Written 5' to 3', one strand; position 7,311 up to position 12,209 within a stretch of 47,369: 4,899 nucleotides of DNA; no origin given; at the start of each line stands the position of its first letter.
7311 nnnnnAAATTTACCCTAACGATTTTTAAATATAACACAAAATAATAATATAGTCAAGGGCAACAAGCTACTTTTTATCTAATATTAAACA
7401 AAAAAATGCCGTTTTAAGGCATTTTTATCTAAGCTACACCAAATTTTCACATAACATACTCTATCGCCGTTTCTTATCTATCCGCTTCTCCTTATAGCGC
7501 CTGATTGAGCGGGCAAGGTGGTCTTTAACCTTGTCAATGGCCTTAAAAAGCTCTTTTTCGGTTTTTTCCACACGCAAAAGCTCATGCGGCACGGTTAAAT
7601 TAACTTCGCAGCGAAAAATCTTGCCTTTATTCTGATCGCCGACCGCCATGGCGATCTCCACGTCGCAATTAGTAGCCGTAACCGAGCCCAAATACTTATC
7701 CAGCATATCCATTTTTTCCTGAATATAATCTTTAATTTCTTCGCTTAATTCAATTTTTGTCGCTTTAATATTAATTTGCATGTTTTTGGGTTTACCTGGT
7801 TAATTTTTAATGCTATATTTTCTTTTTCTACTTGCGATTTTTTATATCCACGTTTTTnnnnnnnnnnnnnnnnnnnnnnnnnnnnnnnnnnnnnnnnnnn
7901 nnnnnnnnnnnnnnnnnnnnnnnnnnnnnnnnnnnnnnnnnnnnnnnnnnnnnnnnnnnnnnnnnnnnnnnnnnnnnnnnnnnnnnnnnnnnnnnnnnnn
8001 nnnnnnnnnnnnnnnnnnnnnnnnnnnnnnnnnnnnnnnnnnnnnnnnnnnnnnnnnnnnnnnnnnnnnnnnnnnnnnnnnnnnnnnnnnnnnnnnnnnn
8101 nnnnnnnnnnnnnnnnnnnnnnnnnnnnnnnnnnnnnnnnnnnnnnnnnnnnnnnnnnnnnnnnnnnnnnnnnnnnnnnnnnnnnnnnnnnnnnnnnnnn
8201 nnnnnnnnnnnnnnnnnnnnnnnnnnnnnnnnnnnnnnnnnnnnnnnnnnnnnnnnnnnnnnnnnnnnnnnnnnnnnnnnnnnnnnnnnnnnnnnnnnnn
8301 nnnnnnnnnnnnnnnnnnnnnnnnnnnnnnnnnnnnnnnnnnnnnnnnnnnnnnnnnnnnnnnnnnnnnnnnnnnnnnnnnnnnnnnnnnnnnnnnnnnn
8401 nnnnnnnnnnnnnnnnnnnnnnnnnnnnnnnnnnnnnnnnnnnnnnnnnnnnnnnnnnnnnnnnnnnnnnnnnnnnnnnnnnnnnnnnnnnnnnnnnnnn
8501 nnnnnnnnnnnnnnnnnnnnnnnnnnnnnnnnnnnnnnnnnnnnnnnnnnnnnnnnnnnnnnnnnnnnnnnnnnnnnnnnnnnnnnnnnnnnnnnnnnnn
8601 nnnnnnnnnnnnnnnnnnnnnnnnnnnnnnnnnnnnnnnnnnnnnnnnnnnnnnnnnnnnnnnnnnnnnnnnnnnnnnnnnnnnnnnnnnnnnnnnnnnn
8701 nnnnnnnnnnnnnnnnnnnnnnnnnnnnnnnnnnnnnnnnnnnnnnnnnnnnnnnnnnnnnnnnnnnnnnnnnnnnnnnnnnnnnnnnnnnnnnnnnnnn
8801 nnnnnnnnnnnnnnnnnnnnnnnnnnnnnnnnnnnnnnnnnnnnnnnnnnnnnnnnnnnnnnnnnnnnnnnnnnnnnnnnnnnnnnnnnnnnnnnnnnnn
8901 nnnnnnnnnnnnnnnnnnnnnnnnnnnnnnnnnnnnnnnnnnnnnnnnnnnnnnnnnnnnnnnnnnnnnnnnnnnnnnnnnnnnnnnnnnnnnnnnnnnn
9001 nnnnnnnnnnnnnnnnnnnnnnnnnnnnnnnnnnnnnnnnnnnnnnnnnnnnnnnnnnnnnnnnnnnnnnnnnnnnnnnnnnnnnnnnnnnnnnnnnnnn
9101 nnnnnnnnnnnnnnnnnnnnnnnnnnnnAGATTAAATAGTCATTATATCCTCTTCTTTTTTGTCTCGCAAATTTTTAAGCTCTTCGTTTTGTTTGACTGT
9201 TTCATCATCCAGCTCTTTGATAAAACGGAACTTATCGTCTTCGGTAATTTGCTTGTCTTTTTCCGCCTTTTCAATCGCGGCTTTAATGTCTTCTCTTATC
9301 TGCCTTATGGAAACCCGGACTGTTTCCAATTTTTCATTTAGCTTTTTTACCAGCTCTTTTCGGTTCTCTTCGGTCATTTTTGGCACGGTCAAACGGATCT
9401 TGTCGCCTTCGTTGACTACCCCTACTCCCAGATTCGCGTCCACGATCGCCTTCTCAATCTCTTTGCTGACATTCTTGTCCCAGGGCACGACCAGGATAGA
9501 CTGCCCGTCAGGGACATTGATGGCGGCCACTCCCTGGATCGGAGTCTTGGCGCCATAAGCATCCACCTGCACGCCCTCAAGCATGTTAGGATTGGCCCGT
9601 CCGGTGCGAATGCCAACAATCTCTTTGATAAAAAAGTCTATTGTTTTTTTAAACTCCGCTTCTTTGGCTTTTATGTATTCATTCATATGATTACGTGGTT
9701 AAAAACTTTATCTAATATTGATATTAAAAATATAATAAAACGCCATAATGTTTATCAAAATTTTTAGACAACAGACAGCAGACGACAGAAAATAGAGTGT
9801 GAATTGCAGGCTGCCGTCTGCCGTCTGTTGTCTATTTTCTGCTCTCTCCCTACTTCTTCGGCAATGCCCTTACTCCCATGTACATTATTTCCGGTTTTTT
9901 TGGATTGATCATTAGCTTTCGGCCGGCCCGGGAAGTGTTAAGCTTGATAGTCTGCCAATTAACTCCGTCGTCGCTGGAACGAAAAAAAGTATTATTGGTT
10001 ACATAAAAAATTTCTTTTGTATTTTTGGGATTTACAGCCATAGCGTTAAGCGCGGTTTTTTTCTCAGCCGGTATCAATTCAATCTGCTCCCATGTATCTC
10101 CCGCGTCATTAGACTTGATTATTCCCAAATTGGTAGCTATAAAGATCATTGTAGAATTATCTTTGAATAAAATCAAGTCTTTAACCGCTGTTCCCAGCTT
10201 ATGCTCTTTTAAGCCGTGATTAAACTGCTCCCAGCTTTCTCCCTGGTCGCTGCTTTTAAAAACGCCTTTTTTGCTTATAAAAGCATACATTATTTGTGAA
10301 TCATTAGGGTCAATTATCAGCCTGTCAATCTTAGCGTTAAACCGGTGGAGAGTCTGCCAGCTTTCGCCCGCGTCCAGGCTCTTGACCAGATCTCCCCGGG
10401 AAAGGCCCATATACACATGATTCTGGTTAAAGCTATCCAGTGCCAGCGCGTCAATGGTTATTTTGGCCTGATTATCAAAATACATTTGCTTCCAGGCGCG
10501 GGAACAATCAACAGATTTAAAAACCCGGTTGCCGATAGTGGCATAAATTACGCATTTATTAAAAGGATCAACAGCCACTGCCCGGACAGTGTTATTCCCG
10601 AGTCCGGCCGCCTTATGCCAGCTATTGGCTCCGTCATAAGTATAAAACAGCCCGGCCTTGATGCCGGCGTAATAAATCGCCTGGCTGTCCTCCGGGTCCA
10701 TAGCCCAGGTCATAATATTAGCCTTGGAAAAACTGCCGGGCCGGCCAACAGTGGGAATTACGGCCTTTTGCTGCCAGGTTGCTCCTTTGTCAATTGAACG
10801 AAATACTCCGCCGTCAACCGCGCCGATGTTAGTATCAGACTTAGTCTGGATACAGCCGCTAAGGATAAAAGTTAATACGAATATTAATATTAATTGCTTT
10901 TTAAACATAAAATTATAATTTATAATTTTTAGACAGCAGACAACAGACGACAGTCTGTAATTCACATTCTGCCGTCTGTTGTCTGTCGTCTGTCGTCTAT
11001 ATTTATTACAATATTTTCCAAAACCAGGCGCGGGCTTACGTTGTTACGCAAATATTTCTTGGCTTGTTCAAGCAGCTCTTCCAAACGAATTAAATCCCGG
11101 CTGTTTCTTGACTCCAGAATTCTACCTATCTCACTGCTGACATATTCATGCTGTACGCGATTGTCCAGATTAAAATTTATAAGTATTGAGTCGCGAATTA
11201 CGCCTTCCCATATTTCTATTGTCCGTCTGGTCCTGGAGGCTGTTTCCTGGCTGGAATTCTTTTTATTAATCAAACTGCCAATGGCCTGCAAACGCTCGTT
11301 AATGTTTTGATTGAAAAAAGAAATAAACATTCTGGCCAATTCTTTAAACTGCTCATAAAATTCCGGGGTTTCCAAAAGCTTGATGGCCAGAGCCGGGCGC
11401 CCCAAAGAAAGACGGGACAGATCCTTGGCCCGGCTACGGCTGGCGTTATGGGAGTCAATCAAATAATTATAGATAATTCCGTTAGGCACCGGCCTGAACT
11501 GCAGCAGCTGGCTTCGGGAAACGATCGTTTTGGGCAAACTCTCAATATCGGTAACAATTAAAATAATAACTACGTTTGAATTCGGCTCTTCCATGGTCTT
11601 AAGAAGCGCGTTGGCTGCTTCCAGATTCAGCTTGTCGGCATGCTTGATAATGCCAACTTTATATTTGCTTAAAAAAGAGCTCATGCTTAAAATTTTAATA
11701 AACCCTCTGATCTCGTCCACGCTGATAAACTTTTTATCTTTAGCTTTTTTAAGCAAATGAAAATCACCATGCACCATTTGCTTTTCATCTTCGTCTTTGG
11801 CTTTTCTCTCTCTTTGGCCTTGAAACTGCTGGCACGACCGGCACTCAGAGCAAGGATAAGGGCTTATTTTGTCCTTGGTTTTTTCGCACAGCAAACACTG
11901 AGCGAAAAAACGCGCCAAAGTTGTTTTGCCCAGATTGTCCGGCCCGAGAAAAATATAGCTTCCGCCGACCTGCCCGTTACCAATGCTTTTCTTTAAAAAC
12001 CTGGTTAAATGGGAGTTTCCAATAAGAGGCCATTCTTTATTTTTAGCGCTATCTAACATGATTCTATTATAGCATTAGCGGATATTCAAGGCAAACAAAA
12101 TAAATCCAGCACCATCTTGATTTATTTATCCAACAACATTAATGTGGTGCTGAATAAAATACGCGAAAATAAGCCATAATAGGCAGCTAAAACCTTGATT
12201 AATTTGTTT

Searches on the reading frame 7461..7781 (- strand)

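Call 20: search_protein_families(library=pfam, proteins=[window:7461-7781:-], max_evalue=0.00001)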
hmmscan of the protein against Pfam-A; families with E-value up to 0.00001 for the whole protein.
window:7461-7781:- (106 aa): 1 family
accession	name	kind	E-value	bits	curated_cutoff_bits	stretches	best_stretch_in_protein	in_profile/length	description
PF02482.25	Ribosomal_S30AE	-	1e-20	74.7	23.7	1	3-100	1-87/88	Sigma 54 modulation protein / S30EA ribosomal protein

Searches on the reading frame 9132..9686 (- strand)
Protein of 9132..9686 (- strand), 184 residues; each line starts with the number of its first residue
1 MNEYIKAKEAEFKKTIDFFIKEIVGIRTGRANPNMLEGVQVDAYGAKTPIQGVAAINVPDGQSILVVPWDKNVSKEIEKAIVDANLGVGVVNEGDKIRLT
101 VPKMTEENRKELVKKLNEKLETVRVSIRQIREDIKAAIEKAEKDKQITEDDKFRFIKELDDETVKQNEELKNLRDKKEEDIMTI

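Call 20: search_protein_families(library=pfam, proteins=[window:9132-9686:-], max_evalue=0.00001)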
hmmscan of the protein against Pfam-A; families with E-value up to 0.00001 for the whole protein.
window:9132-9686:- (184 aa): 1 family
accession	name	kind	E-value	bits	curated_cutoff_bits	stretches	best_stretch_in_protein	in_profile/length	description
PF01765.24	RRF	-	2.3e-51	174.3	29.7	1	21-182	3-164/164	Ribosome recycling factor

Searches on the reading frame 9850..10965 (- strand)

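Call 20: search_protein_families(library=pfam, proteins=[window:9850-10965:-], max_evalue=0.00001)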
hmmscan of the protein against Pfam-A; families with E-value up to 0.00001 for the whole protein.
window:9850-10965:- (371 aa): 3 families
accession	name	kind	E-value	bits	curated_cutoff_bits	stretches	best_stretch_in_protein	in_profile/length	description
PF15902.12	Sortilin-Vps10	-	1.2e-24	87.4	33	2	283-362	4-84/446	Sortilin, neurotensin receptor 3,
PF14870.12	PSII_BNR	-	3.6e-10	40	27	0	262-355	21-112/303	Photosynthesis system II assembly factor YCF48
PF02012.26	BNR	-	1.8e-06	27.5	27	0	237-246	2-11/12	BNR/Asp-box repeat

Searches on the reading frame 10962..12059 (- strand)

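Call 20: search_protein_families(library=pfam, proteins=[window:10962-12059:-], max_evalue=0.00001)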
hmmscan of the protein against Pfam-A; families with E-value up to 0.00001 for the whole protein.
window:10962-12059:- (365 aa): 2 families
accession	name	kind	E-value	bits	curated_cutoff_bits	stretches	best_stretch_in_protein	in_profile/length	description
PF13177.12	DNA_pol3_delta2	-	5.9e-41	140.6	27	1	16-191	3-160/161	DNA polymerase III, delta subunit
PF00004.35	AAA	-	1.3e-06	29.3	21.2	0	36-185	2-125/131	ATPase family associated with various cellular activities (AAA)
